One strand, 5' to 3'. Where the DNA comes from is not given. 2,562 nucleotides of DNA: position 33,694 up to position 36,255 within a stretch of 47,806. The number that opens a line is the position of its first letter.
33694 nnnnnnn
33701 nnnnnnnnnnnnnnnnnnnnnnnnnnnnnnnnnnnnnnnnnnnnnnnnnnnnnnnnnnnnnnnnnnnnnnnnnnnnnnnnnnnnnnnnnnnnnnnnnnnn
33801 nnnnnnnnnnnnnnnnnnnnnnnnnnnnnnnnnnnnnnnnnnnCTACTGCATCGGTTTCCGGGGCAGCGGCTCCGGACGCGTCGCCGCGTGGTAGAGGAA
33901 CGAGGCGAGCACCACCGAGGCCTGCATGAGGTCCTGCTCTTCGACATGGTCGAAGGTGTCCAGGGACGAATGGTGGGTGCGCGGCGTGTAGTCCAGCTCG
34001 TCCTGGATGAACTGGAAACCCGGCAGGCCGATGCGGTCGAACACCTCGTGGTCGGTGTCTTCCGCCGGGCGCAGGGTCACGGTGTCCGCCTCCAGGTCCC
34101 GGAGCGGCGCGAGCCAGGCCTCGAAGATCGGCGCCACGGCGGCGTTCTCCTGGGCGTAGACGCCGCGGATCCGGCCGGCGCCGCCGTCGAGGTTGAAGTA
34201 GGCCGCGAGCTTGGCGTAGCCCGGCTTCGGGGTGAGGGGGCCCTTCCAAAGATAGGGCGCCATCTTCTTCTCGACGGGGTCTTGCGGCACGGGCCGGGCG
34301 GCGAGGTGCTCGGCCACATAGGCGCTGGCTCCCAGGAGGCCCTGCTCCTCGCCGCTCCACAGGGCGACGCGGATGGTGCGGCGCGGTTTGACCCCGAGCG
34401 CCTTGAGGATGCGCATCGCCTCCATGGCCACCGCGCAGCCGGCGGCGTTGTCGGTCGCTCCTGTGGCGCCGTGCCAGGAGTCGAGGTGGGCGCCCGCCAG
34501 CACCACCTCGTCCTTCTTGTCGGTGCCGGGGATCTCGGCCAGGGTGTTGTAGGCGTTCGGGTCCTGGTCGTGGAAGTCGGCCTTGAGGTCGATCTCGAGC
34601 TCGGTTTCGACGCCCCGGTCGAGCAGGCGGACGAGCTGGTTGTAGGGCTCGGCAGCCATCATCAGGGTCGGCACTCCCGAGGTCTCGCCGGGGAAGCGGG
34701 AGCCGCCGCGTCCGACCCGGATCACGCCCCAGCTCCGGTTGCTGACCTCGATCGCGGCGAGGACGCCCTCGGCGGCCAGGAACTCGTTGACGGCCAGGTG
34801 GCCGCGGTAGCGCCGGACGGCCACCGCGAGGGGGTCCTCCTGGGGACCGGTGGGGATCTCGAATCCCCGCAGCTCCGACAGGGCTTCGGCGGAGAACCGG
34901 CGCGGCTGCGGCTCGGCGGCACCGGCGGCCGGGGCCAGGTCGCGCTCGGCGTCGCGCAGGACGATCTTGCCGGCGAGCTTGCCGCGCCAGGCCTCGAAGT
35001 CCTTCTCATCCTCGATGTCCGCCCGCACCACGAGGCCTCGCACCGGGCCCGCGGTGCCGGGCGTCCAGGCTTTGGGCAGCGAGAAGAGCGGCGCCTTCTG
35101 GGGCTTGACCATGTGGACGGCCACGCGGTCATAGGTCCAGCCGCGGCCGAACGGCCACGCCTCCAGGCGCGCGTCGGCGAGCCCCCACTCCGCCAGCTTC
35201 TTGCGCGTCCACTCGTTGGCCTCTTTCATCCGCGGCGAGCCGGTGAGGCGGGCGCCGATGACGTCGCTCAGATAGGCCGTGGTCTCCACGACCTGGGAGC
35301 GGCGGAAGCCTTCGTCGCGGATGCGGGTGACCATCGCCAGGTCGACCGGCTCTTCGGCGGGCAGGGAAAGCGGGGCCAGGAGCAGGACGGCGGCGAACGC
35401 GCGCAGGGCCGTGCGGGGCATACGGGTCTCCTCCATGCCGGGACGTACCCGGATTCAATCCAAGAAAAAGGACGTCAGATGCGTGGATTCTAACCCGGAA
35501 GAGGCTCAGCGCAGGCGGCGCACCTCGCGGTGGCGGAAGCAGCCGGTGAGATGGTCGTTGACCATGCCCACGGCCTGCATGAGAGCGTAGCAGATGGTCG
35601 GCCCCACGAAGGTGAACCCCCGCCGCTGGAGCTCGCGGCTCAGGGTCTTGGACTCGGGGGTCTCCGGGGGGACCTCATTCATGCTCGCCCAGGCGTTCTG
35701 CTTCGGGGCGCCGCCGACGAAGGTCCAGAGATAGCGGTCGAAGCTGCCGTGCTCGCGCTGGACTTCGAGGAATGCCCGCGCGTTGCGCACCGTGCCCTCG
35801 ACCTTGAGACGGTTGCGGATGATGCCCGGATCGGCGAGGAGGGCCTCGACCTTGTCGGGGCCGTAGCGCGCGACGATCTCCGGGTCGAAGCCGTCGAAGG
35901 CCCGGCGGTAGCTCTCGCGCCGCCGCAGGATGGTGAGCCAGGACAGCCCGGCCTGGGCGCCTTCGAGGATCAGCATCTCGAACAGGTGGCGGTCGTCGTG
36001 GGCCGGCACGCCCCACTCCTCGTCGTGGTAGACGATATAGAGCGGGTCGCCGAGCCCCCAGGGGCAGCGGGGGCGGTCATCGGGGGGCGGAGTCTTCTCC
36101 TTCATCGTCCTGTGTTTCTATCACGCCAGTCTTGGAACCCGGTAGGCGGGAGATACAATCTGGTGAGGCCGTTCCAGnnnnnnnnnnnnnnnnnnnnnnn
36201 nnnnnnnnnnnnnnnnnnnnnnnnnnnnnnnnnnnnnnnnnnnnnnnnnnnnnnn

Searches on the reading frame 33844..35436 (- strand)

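Call 109: search_protein_families(library=pfam, proteins=[window:33844-35436:-], max_evalue=0.0001)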
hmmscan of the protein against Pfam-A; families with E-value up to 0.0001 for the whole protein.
window:33844-35436:- (530 aa): 2 families
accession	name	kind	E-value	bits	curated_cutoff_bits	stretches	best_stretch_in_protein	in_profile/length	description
PF04389.22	Peptidase_M28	-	7.3e-33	114.4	21.3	1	297-509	1-188/193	Peptidase family M28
PF01546.33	Peptidase_M20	-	8.2e-08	32.8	24.6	1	324-380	30-85/206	Peptidase family M20/M25/M40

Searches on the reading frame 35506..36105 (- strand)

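Call 6: search_protein_families(library=pfam, proteins=[window:35506-36105:-], max_evalue=0.01)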
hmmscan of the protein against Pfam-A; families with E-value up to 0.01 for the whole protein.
window:35506-36105:- (199 aa): 1 family
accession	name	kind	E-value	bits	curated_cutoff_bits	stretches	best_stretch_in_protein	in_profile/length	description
PF03352.18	Adenine_glyco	-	3.4e-82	275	25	1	16-192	1-177/177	Methyladenine glycosylase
